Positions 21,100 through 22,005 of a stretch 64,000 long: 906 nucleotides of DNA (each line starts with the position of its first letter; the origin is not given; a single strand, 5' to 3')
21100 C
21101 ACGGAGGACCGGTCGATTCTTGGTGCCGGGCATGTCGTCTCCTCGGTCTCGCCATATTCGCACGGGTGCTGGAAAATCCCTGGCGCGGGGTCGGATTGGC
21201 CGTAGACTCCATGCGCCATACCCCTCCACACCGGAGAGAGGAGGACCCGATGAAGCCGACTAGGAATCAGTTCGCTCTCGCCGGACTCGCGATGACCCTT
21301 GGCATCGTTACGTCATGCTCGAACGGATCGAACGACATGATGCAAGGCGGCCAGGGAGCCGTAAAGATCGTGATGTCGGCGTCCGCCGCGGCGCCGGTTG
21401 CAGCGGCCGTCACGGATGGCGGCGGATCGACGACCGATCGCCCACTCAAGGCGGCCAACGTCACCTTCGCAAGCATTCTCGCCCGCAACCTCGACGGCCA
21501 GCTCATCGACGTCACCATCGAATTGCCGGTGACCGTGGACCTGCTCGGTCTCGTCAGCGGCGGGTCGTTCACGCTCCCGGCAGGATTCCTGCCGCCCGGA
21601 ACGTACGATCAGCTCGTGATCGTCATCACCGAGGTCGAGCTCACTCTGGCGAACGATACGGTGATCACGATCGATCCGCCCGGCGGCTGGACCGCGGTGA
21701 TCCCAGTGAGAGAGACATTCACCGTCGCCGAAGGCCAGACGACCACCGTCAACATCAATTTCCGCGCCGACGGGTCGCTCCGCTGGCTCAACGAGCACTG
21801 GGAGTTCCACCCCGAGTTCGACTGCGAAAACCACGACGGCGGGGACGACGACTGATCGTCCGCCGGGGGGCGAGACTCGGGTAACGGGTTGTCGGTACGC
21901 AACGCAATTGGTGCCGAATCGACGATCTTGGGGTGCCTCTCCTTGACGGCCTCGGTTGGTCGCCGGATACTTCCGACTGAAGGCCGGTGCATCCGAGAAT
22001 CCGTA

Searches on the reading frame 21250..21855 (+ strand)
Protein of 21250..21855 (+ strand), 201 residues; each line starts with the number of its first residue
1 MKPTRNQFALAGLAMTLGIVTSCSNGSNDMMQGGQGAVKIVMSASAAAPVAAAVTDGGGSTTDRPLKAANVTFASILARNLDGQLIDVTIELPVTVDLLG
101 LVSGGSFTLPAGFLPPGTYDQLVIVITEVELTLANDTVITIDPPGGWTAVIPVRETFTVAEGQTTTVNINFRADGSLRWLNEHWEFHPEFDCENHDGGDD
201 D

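Call 8: search_protein_families(library=pfam, proteins=[window:21250-21855:+], max_evalue=0.01)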
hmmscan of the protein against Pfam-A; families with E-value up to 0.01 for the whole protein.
window:21250-21855:+ (201 aa): 1 family
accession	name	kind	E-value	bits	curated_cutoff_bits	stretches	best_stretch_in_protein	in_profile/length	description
PF14321.11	DUF4382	-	2.6e-08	34.7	25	1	62-178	9-124/136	Domain of unknown function (DUF4382)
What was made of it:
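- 21250..21855 (+): DUF4382 lipoprotein gene; conserved left backbone of the variable interval. Pfam DUF4382 (call 8).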
